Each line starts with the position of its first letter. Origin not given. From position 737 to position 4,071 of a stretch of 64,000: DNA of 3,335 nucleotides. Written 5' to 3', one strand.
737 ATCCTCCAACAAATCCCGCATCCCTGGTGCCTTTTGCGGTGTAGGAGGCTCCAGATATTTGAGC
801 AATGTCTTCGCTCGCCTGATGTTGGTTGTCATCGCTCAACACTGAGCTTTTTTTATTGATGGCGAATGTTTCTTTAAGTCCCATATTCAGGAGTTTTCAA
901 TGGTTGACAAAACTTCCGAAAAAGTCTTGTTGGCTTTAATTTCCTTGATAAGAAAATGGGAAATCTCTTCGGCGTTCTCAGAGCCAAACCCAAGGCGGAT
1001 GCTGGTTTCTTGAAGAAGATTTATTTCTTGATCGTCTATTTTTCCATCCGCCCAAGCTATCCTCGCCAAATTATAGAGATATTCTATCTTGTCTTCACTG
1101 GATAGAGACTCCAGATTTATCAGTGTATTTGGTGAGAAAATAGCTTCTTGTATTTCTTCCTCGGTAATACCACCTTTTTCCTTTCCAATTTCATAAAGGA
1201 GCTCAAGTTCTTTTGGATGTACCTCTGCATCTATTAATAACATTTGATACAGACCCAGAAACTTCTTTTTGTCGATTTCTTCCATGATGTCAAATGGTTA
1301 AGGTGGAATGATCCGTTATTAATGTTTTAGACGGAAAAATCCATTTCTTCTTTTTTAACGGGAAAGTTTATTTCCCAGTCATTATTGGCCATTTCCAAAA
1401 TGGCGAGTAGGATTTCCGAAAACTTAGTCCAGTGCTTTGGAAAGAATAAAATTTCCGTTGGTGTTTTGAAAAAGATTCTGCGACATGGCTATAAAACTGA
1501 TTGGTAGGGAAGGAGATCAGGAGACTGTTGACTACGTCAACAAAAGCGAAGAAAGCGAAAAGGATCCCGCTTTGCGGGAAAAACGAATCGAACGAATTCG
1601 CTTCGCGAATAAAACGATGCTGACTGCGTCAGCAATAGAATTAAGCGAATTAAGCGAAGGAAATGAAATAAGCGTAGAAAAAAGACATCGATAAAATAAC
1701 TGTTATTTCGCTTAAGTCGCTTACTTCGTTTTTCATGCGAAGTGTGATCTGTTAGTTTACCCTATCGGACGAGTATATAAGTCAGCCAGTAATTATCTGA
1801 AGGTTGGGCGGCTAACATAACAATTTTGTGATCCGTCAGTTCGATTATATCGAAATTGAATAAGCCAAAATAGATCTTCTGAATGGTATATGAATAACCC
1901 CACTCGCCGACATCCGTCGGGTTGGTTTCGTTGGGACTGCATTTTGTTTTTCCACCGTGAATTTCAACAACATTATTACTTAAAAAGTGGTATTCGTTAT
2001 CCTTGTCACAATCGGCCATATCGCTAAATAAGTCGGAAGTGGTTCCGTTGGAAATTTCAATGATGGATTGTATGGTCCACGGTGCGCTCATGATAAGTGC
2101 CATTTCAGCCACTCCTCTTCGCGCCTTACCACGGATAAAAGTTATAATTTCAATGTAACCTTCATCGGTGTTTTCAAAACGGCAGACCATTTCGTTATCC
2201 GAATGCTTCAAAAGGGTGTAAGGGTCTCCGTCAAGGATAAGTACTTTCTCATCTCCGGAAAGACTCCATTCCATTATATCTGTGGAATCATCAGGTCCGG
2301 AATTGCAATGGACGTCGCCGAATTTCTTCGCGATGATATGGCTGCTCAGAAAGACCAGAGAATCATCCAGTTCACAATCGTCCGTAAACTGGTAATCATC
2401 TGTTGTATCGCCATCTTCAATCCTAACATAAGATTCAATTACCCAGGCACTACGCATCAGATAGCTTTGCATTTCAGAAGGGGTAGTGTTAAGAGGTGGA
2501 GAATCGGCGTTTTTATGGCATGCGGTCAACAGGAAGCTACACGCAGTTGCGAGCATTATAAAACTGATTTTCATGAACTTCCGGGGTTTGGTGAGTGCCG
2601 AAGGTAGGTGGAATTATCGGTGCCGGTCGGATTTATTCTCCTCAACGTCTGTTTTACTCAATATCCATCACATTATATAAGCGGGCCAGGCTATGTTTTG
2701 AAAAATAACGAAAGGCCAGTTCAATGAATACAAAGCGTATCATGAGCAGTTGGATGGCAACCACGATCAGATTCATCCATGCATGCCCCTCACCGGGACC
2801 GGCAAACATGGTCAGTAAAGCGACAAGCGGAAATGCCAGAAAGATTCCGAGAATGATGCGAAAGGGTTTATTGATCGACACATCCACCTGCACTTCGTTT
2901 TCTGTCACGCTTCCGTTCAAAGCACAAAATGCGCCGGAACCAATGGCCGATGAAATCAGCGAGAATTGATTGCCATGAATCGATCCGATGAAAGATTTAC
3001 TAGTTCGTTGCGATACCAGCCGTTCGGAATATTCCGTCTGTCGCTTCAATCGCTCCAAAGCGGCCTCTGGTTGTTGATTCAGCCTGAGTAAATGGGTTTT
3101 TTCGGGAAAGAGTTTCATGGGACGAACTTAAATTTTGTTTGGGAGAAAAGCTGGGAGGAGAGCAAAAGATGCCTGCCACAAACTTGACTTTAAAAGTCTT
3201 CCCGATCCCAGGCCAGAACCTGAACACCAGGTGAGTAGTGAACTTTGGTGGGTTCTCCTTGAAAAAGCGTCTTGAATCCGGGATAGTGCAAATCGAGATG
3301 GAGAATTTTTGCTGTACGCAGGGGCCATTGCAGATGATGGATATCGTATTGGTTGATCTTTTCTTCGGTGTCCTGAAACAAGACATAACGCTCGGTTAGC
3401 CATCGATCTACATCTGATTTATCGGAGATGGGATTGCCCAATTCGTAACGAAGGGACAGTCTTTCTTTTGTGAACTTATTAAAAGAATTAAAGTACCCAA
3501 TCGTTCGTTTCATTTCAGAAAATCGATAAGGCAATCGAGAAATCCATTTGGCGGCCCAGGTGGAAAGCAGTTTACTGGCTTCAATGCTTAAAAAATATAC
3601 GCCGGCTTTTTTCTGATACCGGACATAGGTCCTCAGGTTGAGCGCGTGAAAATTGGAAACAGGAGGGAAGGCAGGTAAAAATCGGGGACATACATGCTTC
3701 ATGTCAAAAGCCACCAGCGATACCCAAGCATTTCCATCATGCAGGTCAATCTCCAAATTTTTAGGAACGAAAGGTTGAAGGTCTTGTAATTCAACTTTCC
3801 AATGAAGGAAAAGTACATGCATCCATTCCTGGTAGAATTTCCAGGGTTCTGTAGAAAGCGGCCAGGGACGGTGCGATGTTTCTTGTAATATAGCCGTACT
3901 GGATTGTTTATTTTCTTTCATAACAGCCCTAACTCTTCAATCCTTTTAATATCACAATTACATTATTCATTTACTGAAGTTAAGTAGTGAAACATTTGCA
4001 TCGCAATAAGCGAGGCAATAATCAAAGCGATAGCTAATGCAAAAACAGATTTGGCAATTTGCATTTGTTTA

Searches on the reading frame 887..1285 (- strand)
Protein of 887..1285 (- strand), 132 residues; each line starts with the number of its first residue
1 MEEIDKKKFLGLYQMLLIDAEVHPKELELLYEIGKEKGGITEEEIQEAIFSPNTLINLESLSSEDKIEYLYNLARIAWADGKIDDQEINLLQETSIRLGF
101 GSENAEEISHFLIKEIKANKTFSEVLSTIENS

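Call 87: search_protein_families(library=pfam, proteins=[window:887-1285:-], max_evalue=0.00001)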
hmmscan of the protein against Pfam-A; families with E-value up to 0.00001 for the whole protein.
window:887-1285:- (132 aa): 1 family
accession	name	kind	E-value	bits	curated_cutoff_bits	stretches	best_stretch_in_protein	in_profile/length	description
PF05099.18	TerB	-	1.3e-07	32.3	24.4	0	60-108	68-116/118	Tellurite resistance protein TerB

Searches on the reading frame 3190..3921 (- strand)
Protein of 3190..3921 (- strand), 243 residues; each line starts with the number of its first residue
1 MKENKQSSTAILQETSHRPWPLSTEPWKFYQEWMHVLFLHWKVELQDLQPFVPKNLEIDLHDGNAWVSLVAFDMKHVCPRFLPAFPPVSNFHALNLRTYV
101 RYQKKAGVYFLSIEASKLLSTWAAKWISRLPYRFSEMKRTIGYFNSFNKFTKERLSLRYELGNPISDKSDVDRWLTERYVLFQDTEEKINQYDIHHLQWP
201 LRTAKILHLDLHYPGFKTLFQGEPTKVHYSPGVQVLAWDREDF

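Call 87: search_protein_families(library=pfam, proteins=[window:3190-3921:-], max_evalue=0.00001)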
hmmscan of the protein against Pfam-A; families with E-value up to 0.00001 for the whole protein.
window:3190-3921:- (243 aa): 1 family
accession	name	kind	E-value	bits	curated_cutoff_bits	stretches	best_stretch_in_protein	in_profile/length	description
PF09844.14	DUF2071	-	1.3e-59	201.8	27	1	31-234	2-212/212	Uncharacterized conserved protein (COG2071)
